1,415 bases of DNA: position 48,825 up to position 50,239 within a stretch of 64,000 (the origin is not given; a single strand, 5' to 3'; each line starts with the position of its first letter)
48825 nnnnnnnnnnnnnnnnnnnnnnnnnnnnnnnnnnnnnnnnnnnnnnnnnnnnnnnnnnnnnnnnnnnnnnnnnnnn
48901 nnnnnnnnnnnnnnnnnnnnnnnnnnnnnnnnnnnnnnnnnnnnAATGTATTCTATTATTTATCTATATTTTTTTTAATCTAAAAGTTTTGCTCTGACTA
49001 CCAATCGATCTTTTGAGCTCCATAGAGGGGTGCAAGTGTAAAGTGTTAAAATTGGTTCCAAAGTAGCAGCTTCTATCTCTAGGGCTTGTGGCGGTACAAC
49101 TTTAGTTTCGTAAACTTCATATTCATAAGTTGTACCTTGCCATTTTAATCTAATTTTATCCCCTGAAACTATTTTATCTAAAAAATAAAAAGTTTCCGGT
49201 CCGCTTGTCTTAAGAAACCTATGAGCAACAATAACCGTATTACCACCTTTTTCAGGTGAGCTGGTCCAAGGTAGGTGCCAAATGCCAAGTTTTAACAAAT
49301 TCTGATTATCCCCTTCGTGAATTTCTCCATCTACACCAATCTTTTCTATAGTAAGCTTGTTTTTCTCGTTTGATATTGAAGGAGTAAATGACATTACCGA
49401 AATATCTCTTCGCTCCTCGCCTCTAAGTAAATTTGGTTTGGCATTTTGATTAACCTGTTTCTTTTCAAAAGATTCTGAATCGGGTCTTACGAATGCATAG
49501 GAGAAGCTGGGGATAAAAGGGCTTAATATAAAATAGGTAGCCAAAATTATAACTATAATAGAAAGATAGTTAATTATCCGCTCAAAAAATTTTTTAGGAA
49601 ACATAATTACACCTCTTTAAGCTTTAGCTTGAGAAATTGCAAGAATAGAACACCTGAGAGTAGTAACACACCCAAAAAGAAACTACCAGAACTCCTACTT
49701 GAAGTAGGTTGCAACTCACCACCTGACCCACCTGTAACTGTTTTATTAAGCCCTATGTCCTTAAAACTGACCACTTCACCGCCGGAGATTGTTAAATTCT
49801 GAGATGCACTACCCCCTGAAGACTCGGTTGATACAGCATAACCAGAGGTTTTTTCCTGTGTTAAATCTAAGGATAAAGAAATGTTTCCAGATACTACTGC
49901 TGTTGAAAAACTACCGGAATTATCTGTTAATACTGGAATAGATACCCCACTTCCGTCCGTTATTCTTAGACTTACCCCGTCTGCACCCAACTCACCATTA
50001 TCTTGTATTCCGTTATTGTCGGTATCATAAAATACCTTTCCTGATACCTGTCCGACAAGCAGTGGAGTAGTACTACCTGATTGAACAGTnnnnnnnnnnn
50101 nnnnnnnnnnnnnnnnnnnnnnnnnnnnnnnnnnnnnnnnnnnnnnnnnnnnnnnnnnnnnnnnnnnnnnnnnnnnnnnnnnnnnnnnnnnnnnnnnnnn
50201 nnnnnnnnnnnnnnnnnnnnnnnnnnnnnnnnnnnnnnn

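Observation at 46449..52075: Sortase operon with two beta-helix surface proteins; upstream substrate has a non-LPXTG sorting signal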

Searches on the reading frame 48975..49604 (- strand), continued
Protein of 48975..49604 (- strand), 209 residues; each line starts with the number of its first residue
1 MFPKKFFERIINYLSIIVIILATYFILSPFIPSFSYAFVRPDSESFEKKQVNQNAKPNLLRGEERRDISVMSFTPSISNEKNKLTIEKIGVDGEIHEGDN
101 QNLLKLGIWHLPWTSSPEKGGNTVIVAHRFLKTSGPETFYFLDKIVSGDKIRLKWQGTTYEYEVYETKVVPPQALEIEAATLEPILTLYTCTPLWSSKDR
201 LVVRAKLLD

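Call 18: find_encoding_contigs(protein=P0002, flank=8000, max_places=2)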
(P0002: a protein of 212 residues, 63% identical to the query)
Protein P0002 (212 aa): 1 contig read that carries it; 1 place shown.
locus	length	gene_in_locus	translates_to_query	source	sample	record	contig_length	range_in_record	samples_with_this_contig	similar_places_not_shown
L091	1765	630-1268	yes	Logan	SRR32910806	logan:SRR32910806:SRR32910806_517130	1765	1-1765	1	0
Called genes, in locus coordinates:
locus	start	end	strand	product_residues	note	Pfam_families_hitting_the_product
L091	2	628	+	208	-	?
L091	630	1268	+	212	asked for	PF04203:Sortase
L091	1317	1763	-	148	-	?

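Call 22: find_related_loci(query=A2, collection=metagenome_contigs, flank=4000)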
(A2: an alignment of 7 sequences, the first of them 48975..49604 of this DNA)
Query A2 (209 aa) in metagenome_contigs; peptide patterns used: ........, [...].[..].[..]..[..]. (x = any residue, [..] = any of these).
309 stretches matched a pattern; 191 encode a relative of the query (tblastn E <= 1e-3); the best 80 are kept; 80 distinct loci.
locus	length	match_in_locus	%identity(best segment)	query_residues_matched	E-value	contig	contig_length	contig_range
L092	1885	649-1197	46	10-208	3e-53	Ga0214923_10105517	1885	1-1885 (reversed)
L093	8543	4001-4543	46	10-206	3e-51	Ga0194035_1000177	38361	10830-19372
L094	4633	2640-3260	45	1-206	8e-51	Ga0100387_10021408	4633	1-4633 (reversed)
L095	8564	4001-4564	45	14-203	2e-49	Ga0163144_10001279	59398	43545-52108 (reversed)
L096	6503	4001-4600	44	3-205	1e-48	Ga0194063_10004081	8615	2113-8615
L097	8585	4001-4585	43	6-205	4e-48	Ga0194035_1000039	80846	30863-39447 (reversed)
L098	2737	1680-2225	46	22-209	2e-47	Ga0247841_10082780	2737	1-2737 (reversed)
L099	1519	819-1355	46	19-207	5e-48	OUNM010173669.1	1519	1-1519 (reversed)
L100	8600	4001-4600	44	4-209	2e-46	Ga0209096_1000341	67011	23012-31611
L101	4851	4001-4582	42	1-206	4e-46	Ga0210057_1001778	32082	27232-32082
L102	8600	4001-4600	44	4-209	2e-46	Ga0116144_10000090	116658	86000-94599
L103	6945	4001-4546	43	5-205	9e-46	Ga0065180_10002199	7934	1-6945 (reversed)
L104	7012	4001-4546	43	5-205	9e-46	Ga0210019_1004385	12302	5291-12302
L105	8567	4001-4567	43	9-207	3e-45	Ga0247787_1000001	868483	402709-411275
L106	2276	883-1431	43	14-207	2e-45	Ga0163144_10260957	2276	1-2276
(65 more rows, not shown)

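Call 25: search_solved_structures(query=window:48975-49604:-, max_evalue=0.001, show_alignments=3)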
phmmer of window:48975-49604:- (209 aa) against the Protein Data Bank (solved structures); distinct sequences matched with E-value up to 0.001: 35.
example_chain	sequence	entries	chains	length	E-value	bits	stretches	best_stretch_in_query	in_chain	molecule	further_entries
4d70_A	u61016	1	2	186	1.2e-13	54.1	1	83-208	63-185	SORTASE FAMILY PROTEIN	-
4g1j_A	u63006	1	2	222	2.3e-13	53.2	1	79-207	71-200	Sortase family protein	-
3rbi_A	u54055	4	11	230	2.6e-13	53.1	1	79-207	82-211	Sortase family protein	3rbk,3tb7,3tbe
8gr6_A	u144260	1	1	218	1.7e-12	50.4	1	63-205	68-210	Sortase-like protein, putative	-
3rbj_A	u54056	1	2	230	1.8e-12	50.3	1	62-207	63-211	Sortase family protein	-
8t28_A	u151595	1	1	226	4.1e-12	49.1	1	83-203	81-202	Class C sortase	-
4g1h_A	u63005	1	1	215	1.9e-11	47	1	82-206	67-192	Sortase family protein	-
8guu_A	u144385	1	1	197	2.3e-11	46.7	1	63-205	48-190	Sortase-like protein, putative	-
8gmx_A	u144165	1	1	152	5.2e-11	45.5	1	83-206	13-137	Class C sortase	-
3o0p_A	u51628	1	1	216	9e-11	44.8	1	77-205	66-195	Sortase family protein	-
24rr_A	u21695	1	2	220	5.9e-10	42.1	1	82-205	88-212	Ebp pilus assembly class C sortase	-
4d7w_A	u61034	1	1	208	7.6e-10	41.7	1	62-205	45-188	SORTASE FAMILY PROTEIN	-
2w1j_A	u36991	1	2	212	3.1e-08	36.5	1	83-205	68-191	PUTATIVE SORTASE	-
7cg9_A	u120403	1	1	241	3.7e-08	36.2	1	83-206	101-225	Class C sortase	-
2xwg_A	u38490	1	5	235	3.7e-08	36.2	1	83-205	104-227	SORTASE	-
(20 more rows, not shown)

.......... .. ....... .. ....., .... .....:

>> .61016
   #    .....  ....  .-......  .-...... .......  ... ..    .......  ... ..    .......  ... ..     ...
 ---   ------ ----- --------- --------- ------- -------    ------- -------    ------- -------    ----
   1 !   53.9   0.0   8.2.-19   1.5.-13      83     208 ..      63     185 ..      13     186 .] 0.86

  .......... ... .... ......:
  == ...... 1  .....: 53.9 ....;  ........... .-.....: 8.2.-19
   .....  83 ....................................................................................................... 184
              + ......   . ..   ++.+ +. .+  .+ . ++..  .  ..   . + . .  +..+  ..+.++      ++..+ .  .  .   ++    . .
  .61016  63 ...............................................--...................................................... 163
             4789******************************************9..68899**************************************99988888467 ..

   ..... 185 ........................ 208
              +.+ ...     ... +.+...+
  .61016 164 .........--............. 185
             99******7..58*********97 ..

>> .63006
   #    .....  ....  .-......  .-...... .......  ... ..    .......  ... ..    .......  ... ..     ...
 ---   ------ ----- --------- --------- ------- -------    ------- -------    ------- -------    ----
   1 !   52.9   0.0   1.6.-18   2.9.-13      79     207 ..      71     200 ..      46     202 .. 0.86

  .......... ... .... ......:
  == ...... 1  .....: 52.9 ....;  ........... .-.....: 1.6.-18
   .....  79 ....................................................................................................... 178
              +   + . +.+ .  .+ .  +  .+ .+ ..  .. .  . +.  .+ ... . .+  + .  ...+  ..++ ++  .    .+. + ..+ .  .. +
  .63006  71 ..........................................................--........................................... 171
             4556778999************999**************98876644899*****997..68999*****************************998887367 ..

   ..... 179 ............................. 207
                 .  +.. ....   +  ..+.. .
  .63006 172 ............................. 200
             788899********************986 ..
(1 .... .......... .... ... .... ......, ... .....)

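Call 40: predict_structure(alignment_id=A1)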
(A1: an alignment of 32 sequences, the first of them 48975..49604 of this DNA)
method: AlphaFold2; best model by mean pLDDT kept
length: 209 residues; sequences in the alignment: 32
mean_pLDDT: 80.9   pTM: 0.61
mean pLDDT of the five models: 80.9, 80.5, 80.6, 80.5, 79.3
residues with pLDDT >= 90: 105; 70-90: 51; 50-70: 23; < 50: 30
segments of 3 or more residues with pLDDT < 50: 43-46, 48-52, 57-65, 70-76
pLDDT, mean of each block of 10 residues (from residue 1): 82 96 94 75 50 48 48 53 94 88 83 92 91 70 95 96 96 90 96 66 95
secondary structure, 60 per line:
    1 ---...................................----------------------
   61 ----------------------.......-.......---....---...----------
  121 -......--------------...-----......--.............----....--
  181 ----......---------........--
elements in order: H4-38 E83-86 E91-97 H101-104 E108-110 E122-127 E150-155 E158-170 H175-178 E185-190 E200-207

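Call 42: fold_search(model_id=the predicted structure, library=pdb)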
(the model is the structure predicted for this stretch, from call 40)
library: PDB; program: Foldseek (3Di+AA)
matches with E <= 10: 480; with E <= 0.001: 139
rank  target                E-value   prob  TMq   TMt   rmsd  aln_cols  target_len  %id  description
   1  4g1j_A                1.4e-12  1.00  0.54  0.56   2.6       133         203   33  Sortase C1 of GBS Pilus Island 1 (released 2012-12-05)
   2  6bwe_B                2.1e-12  1.00  0.55  0.61   2.6       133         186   31  Sortase A from Corynebacterium diphtheriae, lid mutant (released 2017-12-27)
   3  8t28                  3.7e-12  1.00  0.51  0.57   3.6       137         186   31  The crystal structure of SrtC2 sortase from Actinomyces oris (released 2024-04-17)
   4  3tbe_B                3.9e-12  1.00  0.53  0.57   2.7       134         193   33  The crystal structure of the complex of Streptococcus agalactiae sortase C1 and MTSET (released 2011-10-26)
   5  4d70_A                4.4e-12  1.00  0.54  0.69   3.2       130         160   35  Structural, biophysical and biochemical analyses of a Clostridium perfringens Sortase D5 transpeptidase (released 2015-07-15)
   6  3tbe_F                4.4e-12  1.00  0.53  0.59   2.7       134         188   33  The crystal structure of the complex of Streptococcus agalactiae sortase C1 and MTSET (released 2011-10-26)
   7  3rbj_A                5.0e-12  1.00  0.54  0.59   2.8       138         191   32  Crystal Structure of the lid-mutant of Streptococcus agalactiae Sortase C1 (released 2011-09-07)
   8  5k9a                  5.3e-12  1.00  0.55  0.53   2.5       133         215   31  Sortase A from Corynebacterium diphtheriae (released 2016-06-15)
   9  3o0p                  5.3e-12  1.00  0.56  0.60   2.8       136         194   32  Pilus-related Sortase C of Group B Streptococcus (released 2011-03-09)
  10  4g1j_B                5.3e-12  1.00  0.54  0.56   2.7       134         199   33  Sortase C1 of GBS Pilus Island 1 (released 2012-12-05)
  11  2xwg_D                5.9e-12  1.00  0.55  0.62   2.5       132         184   30  Crystal structure of sortase C-1 from Actinomyces oris (formerly Actinomyces naeslundii) (released 2011-02-23)
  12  2xwg_B                7.0e-12  1.00  0.55  0.61   2.5       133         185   28  Crystal structure of sortase C-1 from Actinomyces oris (formerly Actinomyces naeslundii) (released 2011-02-23)
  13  2xwg_C                1.0e-11  1.00  0.55  0.64   2.6       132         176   30  Crystal structure of sortase C-1 from Actinomyces oris (formerly Actinomyces naeslundii) (released 2011-02-23)
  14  3tbe_C                1.1e-11  1.00  0.54  0.60   2.7       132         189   33  The crystal structure of the complex of Streptococcus agalactiae sortase C1 and MTSET (released 2011-10-26)
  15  3tbe_D                1.2e-11  1.00  0.53  0.57   2.7       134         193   33  The crystal structure of the complex of Streptococcus agalactiae sortase C1 and MTSET (released 2011-10-26)
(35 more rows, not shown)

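Call 55: search_protein_families(library=pfam, proteins=[L088:5455-6039:+, L087:6931-10155:+, L004:8661-10616:+], max_evalue=1)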
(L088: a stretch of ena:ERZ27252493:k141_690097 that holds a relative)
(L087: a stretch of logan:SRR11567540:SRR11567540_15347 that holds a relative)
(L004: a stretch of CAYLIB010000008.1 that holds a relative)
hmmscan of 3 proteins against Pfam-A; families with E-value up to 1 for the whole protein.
L088:5455-6039:+ (194 aa): 4 families
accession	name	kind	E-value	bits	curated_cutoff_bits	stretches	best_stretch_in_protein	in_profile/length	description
PF17210.9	SdrD_B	-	1.8e-06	28.5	29.7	1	38-100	4-70/112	SdrD B-like domain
PF19070.5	DUF5766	-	0.087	13.5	27.4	0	65-105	21-62/77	Family of unknown function (DUF5766)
PF17789.7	MG4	-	0.49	11.1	24.7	0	53-80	25-55/95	Macroglobulin domain MG4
PF12733.13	Cadherin-like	-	0.52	11.2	24.2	1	43-121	11-86/89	Cadherin-like beta sandwich domain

L087:6931-10155:+ (1074 aa): 3 families
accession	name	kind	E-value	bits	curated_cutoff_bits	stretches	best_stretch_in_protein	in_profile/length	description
PF00082.27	Peptidase_S8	-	1.9e-52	178.8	21.8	2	585-835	34-288/288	Subtilase family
PF05922.21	Inhibitor_I9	-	1.2e-08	35.9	21.2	1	124-178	21-78/82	Peptidase inhibitor I9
PF01833.30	TIG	-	0.018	15.5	20.9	0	1003-1061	20-72/84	IPT/TIG domain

L004:8661-10616:+ (651 aa): 0 families

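Call 56: search_protein_families(library=ncbifam, proteins=[L084:7762-8004:+, L089:1546-1788:+, L088:5800-6039:+, L045:7649-7891:+, L014:9732-9974:+], max_evalue=10)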
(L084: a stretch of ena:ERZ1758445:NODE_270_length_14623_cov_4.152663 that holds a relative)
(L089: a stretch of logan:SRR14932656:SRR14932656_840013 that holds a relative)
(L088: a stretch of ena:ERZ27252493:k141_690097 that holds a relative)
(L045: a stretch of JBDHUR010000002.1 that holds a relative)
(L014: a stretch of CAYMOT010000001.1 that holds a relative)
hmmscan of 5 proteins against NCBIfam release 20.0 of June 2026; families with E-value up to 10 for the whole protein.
L084:7762-8004:+ (80 aa): 0 families

L089:1546-1788:+ (80 aa): 0 families

L088:5800-6039:+ (79 aa): 1 family
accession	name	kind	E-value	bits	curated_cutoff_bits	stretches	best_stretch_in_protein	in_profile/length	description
NF040681.2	GPS-CTERM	domain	0.06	13.5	28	1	50-67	11-27/28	GPS-CTERM domain-containing protein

L045:7649-7891:+ (80 aa): 0 families

L014:9732-9974:+ (80 aa): 8 families
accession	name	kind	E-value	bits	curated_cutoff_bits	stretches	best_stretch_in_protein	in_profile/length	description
NF037973.1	metallo_SslE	exception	0.0037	14.7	3000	1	9-48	53-92/1519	lipoprotein metalloprotease SslE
NF033186.1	internalin_K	exception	0.031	12.7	1100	1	9-42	517-550/604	class 1 internalin InlK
NF058583.1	LAXTG_small_WW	exception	0.062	13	65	1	33-69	10-44/54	LAXTG motif-containing small protein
TIGR01167.1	LPXTG_anchor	domain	0.074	13.7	15.9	1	44-72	2-32/34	LPXTG cell wall anchor domain-containing protein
NF052345.1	S_layer_anammox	exception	0.29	8.4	1400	1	7-49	1281-1326/1596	Kustd1514 family S-layer glycoprotein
NF045529.2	Heimdall-CTERM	domain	0.64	10.5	24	1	53-72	7-26/26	Heimdall-CTERM domain-containing surface protein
NF033845.1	MSCRAMM_ClfB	exception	0.81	7.5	999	1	8-36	552-580/871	MSCRAMM family adhesin clumping factor ClfB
NF007285.1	PRK09752.1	equivalog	0.89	7.1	1459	1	6-33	916-943/1250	AIDA-I family autotransporter adhesin YfaL/EhaC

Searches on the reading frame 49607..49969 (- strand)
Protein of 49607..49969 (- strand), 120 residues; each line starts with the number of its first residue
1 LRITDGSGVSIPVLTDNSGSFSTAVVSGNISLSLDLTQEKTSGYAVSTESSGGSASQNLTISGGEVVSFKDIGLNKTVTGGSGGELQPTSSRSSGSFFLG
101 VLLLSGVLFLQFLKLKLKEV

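Call 51: find_homologous_proteins(query=A3, max_evalue=0.001)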
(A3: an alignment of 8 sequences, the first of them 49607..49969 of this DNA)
Query A3 (8 sequences): 2356 candidates shared short words with the query, none scored E <= 0.001.

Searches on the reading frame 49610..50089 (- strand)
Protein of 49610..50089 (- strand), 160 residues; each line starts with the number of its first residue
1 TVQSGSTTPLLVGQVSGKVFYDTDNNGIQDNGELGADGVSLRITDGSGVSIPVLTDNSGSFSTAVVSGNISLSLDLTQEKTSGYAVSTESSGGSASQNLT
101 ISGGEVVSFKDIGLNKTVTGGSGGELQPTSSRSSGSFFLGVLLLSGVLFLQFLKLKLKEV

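Call 61: search_protein_representatives(protein=window:49610-50089:-)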
Query: 160 residues. Proteins with E-value up to 0.001 (for the whole library): 4531; up to 1e-10: 1505; up to 1e-30: 188. The best 150 are listed.
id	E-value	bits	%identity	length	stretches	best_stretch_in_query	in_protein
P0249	2.5e-194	653.8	30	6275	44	9-95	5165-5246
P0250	3.7e-144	491.1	31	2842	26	10-92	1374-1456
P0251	1.8e-111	385.0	29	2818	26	12-98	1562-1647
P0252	3.1e-100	348.6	33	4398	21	15-84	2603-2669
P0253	4.1e-100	348.2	31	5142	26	3-74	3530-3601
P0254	1.6e-99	346.3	31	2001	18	13-96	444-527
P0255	1.6e-93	326.9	35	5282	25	4-95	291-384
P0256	5.1e-92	322.0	33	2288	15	11-91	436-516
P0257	2.8e-91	319.6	35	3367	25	11-64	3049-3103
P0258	2.1e-89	313.5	30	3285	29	15-114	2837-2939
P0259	8.8e-89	311.5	33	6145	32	4-91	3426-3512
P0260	5.3e-88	308.9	32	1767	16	4-107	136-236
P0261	3.7e-87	306.2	33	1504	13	15-91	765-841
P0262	1.1e-85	301.4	35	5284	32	13-52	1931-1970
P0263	9.7e-82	288.6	33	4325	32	3-63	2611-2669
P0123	6.5e-37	143.3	54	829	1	4-159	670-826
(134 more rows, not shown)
